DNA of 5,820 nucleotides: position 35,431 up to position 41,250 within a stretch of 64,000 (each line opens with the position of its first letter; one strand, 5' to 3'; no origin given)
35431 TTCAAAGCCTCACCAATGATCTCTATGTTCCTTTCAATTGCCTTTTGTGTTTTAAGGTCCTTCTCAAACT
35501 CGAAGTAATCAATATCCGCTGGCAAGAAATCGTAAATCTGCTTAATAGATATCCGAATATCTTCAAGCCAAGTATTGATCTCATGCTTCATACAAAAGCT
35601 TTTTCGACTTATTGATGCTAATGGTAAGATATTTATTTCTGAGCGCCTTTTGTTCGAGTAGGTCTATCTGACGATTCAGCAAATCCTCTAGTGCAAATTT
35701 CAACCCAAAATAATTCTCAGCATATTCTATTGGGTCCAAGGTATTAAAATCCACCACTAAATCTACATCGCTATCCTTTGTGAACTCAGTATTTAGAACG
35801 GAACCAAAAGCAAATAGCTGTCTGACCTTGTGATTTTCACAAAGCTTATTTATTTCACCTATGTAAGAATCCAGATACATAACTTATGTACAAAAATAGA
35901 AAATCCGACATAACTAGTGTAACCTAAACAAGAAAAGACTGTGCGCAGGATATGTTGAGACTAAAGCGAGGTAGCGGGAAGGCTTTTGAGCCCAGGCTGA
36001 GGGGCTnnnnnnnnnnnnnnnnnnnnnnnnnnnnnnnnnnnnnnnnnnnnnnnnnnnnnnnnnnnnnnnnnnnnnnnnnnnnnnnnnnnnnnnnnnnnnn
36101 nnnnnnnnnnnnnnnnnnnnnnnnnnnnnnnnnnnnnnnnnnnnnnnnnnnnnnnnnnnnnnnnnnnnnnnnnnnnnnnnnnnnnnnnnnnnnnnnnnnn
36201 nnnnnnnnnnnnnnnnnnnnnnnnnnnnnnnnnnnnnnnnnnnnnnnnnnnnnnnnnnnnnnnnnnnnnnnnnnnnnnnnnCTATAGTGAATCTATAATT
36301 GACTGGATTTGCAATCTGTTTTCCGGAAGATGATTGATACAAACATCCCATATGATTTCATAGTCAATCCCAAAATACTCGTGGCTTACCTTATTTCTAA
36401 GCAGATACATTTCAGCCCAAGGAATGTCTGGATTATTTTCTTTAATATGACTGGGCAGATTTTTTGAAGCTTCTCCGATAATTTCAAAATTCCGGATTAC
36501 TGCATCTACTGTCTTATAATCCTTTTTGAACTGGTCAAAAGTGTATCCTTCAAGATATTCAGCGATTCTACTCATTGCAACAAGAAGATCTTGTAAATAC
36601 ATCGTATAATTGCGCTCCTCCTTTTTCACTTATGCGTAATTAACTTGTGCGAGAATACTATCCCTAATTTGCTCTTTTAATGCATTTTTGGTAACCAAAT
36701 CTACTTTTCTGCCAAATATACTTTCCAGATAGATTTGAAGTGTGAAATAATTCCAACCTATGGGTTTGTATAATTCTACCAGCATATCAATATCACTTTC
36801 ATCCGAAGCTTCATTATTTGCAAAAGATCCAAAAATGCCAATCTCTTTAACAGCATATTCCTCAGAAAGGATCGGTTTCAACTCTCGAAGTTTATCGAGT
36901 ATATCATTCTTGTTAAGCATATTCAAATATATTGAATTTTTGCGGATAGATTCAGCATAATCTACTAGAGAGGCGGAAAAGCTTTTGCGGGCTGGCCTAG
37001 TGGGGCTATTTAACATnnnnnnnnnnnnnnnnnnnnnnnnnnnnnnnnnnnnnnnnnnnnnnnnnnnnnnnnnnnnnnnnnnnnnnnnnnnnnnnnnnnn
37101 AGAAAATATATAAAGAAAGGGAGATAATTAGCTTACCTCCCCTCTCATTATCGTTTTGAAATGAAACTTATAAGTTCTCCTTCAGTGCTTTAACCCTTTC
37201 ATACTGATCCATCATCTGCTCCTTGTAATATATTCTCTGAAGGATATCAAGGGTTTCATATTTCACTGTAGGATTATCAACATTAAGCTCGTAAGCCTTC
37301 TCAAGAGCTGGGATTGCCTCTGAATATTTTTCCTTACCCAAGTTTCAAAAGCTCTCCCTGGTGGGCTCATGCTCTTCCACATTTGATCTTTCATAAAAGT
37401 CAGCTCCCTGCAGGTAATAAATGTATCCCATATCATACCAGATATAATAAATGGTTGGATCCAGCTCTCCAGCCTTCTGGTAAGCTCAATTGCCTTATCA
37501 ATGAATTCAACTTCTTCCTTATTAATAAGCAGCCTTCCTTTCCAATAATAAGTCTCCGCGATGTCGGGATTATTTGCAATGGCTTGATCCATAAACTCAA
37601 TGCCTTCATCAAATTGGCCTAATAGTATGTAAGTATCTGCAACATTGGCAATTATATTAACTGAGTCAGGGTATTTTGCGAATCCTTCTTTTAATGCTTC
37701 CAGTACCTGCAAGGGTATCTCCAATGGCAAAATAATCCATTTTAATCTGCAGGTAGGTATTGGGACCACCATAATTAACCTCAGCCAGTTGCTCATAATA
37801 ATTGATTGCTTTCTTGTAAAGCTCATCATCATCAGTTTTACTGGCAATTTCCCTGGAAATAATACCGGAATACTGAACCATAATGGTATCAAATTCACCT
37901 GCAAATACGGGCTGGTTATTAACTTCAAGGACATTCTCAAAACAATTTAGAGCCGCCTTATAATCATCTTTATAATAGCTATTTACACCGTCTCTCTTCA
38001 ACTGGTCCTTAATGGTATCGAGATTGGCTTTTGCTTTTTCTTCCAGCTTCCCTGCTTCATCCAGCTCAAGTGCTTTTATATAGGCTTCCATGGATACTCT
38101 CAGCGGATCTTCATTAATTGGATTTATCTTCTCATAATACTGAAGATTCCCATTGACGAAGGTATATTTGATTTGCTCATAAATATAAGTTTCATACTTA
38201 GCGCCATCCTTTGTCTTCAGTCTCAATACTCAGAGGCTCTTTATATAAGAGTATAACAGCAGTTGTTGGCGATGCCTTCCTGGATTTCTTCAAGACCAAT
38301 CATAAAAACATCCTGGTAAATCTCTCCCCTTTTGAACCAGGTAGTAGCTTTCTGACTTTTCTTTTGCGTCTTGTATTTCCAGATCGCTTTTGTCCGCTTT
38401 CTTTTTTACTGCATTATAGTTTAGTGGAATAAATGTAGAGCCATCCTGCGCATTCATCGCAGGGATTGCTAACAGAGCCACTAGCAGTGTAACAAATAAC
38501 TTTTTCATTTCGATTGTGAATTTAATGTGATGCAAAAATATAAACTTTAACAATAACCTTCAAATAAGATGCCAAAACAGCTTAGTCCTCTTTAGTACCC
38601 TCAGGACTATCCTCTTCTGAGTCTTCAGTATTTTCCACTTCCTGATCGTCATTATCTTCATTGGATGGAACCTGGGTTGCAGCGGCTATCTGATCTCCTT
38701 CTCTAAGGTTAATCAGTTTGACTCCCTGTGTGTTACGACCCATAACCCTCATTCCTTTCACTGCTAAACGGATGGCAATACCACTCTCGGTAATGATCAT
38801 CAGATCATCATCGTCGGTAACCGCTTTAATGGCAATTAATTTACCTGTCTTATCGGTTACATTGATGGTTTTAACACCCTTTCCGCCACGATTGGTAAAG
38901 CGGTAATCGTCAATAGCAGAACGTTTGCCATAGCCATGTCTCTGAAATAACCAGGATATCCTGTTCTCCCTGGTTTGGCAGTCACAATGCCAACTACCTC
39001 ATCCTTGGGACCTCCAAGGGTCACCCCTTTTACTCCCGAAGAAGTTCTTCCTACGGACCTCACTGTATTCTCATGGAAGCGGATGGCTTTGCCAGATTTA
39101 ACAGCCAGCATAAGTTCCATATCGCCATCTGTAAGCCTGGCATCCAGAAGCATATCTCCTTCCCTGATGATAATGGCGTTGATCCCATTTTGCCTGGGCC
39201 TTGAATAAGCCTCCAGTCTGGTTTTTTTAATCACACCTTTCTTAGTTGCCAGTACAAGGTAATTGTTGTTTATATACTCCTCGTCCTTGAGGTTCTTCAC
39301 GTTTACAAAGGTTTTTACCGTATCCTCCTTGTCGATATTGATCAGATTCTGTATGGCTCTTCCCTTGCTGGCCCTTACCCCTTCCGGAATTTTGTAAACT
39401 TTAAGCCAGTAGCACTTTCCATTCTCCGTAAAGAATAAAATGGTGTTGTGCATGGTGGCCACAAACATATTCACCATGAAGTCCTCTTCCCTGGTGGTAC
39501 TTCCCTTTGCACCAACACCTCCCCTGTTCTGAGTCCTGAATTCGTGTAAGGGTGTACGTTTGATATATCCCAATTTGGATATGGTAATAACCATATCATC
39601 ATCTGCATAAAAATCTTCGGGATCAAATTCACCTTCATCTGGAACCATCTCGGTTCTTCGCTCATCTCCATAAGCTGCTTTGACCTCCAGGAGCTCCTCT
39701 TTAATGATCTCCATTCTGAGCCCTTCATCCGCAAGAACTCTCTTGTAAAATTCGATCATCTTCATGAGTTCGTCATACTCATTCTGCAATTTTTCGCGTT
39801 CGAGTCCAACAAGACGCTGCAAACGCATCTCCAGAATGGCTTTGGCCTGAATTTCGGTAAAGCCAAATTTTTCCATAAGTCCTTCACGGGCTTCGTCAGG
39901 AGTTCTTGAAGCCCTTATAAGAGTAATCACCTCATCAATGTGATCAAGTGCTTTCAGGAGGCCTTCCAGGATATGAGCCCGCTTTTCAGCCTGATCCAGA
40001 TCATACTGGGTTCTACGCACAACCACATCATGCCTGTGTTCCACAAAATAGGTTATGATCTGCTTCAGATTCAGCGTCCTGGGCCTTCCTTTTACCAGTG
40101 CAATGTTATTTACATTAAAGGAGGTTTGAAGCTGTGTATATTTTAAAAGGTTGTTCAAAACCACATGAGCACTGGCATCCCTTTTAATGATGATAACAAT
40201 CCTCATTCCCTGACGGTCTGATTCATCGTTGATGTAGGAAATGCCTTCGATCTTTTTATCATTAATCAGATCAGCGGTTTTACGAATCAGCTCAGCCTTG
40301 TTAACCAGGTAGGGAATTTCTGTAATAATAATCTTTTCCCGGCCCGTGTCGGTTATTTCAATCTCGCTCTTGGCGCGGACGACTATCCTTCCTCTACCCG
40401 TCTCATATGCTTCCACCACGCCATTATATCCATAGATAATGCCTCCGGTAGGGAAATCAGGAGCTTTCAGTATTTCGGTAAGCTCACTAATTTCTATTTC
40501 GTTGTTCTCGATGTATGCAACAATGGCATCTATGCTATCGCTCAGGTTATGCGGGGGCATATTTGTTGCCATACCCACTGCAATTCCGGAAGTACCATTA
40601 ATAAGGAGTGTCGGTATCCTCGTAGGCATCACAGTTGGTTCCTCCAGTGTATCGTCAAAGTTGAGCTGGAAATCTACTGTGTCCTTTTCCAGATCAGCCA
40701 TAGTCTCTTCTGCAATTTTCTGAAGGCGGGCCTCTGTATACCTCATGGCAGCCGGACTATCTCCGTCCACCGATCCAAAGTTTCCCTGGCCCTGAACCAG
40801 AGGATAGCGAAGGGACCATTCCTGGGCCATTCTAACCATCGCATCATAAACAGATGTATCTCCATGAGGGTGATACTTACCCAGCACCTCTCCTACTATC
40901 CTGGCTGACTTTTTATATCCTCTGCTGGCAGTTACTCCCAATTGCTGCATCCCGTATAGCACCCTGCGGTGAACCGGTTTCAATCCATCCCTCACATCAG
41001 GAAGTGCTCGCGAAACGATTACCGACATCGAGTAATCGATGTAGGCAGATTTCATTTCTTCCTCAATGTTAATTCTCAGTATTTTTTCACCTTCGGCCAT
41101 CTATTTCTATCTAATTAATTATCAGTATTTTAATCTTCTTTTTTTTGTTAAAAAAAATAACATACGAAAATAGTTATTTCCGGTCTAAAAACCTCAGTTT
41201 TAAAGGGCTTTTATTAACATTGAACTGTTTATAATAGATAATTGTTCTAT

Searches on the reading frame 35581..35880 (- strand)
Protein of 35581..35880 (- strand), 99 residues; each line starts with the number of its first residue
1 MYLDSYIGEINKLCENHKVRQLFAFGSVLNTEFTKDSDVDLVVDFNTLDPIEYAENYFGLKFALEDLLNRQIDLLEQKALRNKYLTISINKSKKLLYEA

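Call 8: search_protein_families(library=pfam, proteins=[window:35581-35880:-], max_evalue=0.01)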
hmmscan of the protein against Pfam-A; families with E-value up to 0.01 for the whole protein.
window:35581-35880:- (99 aa): 4 families
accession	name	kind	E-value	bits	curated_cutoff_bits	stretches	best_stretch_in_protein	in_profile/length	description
PF18765.7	Polbeta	-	3.6e-13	49.9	26.9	1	9-98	2-89/93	Polymerase beta, Nucleotidyltransferase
PF01909.29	NTP_transf_2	-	1.1e-12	48.6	21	1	11-95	6-92/93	Nucleotidyltransferase domain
PF22600.2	MTPAP-like_central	-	0.00018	22.1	27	1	20-50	40-70/139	Poly(A) RNA polymerase, mitochondrial-like, central palm domain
PF20697.3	NTase-conflict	-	0.00041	20.3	24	1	12-83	8-85/259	Pol beta superfamily nucleotidyltransferase in conflict systems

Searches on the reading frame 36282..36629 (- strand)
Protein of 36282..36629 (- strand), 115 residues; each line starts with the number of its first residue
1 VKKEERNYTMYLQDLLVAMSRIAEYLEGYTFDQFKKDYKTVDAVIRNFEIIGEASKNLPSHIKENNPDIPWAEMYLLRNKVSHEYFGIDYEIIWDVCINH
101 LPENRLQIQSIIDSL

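Call 8: search_protein_families(library=pfam, proteins=[window:36282-36629:-], max_evalue=0.01)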
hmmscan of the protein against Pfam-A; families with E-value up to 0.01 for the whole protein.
window:36282-36629:- (115 aa): 1 family
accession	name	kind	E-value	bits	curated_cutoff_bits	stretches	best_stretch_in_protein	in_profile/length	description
PF01934.22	HepT-like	-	8.1e-30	103.4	23.5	1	16-111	2-120/120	Ribonuclease HepT-like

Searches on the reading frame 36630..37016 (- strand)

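Call 8: search_protein_families(library=pfam, proteins=[window:36630-37016:-], max_evalue=0.01)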
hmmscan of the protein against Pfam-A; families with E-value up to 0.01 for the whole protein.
window:36630-37016:- (128 aa): 3 families
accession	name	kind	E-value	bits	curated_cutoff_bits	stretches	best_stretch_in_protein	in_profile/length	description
PF01909.29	NTP_transf_2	-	3.7e-14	53.3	21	1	43-121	1-86/93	Nucleotidyltransferase domain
PF18765.7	Polbeta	-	8.8e-12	45.5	26.9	1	45-123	2-82/93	Polymerase beta, Nucleotidyltransferase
PF22600.2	MTPAP-like_central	-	6.6e-05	23.5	27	1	43-84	26-67/139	Poly(A) RNA polymerase, mitochondrial-like, central palm domain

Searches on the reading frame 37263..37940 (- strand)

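Call 9: search_protein_families(library=pfam, proteins=[window:37263-37940:-], max_evalue=0.01)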
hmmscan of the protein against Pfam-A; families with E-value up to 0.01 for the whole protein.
window:37263-37940:- (225 aa): 5 families
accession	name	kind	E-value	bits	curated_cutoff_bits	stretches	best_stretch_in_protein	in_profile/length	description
PF13431.12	TPR_17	-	1.8e-07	31.3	24.4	1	117-142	2-27/34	Tetratricopeptide repeat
PF13181.12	TPR_8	-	5.9e-06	26.5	25.7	1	98-126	5-33/34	Tetratricopeptide repeat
PF14559.12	TPR_19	-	1.2e-05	25.9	25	1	80-132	11-61/68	Tetratricopeptide repeat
PF07719.23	TPR_2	-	0.00017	21.9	27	1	99-126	6-33/34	Tetratricopeptide repeat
PF13428.12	TPR_14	-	0.00024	21.9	23.5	0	99-137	6-44/44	Tetratricopeptide repeat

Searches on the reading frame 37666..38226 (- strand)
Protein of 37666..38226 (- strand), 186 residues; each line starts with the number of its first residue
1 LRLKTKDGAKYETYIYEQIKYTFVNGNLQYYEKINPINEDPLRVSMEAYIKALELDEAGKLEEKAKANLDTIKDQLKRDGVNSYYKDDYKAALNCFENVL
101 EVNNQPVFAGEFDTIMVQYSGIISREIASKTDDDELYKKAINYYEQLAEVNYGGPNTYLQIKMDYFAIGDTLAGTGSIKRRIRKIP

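Call 9: search_protein_families(library=pfam, proteins=[window:37666-38226:-], max_evalue=0.01)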
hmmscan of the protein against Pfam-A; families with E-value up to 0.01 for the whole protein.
window:37666-38226:- (186 aa): 4 families
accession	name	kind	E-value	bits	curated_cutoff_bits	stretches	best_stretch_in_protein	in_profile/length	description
PF07719.23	TPR_2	-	0.00016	22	27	0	81-104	9-32/34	Tetratricopeptide repeat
PF13181.12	TPR_8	-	0.0011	19.5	25.7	0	86-105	14-33/34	Tetratricopeptide repeat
PF13176.12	TPR_7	-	0.0096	16.4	27.9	0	137-150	15-28/36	Tetratricopeptide repeat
PF13414.12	TPR_11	-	0.0099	16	26.8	0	84-104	5-25/42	TPR repeat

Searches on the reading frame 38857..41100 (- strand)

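Call 9: search_protein_families(library=pfam, proteins=[window:38857-41100:-], max_evalue=0.01)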
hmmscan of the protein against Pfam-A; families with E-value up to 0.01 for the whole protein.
window:38857-41100:- (747 aa): 2 families
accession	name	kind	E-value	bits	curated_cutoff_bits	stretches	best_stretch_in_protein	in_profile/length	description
PF00521.26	DNA_topoisoIV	-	9.4e-168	559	31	1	31-470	1-431/432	DNA gyrase/topoisomerase IV, subunit A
PF03989.18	DNA_gyraseA_C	-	2.6e-36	123.2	27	4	502-548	1-47/48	DNA gyrase C-terminal domain, beta-propeller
